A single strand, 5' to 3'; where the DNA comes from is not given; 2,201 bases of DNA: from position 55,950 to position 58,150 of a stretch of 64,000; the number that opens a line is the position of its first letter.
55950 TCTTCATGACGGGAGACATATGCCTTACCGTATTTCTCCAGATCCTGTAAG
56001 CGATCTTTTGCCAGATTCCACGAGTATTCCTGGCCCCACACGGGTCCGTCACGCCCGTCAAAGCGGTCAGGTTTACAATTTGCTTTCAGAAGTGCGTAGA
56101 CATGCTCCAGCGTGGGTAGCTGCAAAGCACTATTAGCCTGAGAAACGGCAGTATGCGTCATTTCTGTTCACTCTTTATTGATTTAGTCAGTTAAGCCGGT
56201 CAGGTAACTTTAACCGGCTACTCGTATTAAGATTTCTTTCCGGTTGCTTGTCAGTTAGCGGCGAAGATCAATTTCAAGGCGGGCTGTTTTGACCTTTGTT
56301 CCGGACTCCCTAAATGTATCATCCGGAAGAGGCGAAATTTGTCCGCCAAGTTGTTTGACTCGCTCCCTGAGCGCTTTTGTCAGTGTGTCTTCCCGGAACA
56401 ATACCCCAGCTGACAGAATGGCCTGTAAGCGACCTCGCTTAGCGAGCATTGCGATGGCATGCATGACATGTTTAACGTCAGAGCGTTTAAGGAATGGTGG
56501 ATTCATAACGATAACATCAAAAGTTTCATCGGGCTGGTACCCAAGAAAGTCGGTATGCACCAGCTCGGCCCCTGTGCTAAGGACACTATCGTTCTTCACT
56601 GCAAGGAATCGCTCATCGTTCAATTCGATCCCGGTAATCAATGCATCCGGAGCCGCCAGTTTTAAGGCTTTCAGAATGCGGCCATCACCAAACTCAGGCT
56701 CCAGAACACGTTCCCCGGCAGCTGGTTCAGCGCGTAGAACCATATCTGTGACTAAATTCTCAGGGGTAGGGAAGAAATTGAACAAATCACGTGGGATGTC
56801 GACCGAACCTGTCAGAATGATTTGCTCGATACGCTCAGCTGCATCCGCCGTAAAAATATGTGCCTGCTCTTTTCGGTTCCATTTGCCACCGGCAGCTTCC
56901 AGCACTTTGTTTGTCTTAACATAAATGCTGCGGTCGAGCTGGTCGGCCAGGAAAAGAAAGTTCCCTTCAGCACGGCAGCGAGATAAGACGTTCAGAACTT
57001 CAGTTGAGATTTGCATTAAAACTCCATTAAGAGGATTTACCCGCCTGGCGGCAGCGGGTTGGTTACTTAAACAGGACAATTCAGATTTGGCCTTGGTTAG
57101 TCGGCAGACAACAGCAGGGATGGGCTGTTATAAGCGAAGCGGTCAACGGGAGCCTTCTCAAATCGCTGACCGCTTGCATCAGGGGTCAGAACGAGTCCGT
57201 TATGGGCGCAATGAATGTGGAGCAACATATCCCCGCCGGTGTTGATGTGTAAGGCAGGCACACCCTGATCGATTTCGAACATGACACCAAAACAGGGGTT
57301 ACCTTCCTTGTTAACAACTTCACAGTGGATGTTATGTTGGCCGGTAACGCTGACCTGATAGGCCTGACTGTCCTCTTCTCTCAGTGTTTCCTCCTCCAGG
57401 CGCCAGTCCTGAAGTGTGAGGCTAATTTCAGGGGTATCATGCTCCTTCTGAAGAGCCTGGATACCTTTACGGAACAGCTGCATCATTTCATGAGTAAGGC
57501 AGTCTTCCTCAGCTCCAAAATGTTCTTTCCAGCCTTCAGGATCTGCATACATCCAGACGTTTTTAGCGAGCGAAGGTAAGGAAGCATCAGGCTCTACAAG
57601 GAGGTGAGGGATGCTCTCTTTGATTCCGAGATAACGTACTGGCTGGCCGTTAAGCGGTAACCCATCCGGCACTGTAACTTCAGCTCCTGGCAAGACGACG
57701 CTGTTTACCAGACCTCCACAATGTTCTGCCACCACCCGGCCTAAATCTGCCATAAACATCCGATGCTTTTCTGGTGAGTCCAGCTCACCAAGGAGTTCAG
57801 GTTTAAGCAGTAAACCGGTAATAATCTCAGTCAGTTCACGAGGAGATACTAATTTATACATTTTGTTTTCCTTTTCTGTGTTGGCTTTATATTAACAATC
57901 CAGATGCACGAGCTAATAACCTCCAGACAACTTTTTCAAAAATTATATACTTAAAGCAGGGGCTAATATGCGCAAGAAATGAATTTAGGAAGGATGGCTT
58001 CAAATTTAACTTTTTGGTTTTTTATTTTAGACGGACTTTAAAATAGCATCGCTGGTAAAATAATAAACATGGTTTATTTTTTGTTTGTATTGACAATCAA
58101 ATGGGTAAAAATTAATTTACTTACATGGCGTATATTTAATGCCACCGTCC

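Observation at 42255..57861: Duplicated two-gene module: unknown protein plus a small NPPF methyltransferase, with one copy frameshifted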

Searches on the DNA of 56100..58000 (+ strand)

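Call 18: search_dna_similar(query=window:56100-58000:+, collection=plasmids, mode=near, max_rows=15)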
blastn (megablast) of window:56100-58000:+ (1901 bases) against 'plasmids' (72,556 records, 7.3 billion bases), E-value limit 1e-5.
Records with a match: 1085; places in all: 1123; records where one place covers at least 80% of the query: 1032.
Best place of each record, by identity: >=99% 642; 95-99% 443.
By first word of the organism name: Escherichia 364; Salmonella 328; Enterobacter 262; Klebsiella 61; Citrobacter 36; Leclercia 10; Raoultella 8; Serratia 7; Shigella 2; Kluyvera 2; and 5 more.
By predicted mobility (MOB-suite, as given by PLSDB): conjugative 952; non-mobilizable 133.
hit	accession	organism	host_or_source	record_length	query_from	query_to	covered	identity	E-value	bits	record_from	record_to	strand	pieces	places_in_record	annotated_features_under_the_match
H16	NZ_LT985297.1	Escherichia coli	-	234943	1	1901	100%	100.0%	0e+0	3523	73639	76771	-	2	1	IS3 family transposase | methyltransferase | hypothetical protein (x3)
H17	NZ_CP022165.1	Escherichia coli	Homo sapiens,urine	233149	1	1901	100%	100.0%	0e+0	3511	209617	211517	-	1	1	hypothetical protein (x2) | methyltransferase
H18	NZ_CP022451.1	Salmonella enterica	chicken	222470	1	1901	100%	100.0%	0e+0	3511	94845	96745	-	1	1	hypothetical protein (x2) | methyltransferase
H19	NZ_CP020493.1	Salmonella enterica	chicken skin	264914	1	1901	100%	100.0%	0e+0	3511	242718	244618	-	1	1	hypothetical protein (x2) | methyltransferase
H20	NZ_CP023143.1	Escherichia coli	food,raw milk cheese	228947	1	1901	100%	100.0%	0e+0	3511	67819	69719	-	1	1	hypothetical protein (x2) | methyltransferase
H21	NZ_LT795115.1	Salmonella enterica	-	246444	1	1901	100%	100.0%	0e+0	3511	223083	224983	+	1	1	hypothetical protein (x2) | methyltransferase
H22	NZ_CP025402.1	Escherichia coli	Homo sapiens,Respiratory secretions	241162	1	1901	100%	100.0%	0e+0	3511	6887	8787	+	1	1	hypothetical protein (x2) | methyltransferase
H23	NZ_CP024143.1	Escherichia coli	single cell,clinical patient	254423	1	1901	100%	100.0%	0e+0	3511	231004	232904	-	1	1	hypothetical protein (x2) | methyltransferase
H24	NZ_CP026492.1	Escherichia coli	Homo sapiens,faecal sample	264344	1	1901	100%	100.0%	0e+0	3511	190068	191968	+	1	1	hypothetical protein (x2) | methyltransferase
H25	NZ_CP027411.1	Salmonella enterica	Homo sapiens,stool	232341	1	1901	100%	100.0%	0e+0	3511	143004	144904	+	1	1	hypothetical protein (x2) | methyltransferase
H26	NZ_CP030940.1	Escherichia coli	Giant panda,fece sample,feces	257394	1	1901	100%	100.0%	0e+0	3511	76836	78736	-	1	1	hypothetical protein (x2) | methyltransferase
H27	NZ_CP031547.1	Escherichia coli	pig,cell culture,feces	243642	1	1901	100%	100.0%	0e+0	3511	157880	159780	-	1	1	hypothetical protein (x2) | methyltransferase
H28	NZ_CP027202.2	Escherichia coli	Culture,Sewage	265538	1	1901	100%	100.0%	0e+0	3511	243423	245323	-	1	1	hypothetical protein (x2) | methyltransferase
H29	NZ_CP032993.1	Escherichia coli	cell culture,Jin River water W5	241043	1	1901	100%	100.0%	0e+0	3511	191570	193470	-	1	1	hypothetical protein (x2) | methyltransferase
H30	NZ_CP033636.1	Escherichia coli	cell culture,chicken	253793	1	1901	100%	100.0%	0e+0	3511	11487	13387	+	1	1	hypothetical protein (x2) | methyltransferase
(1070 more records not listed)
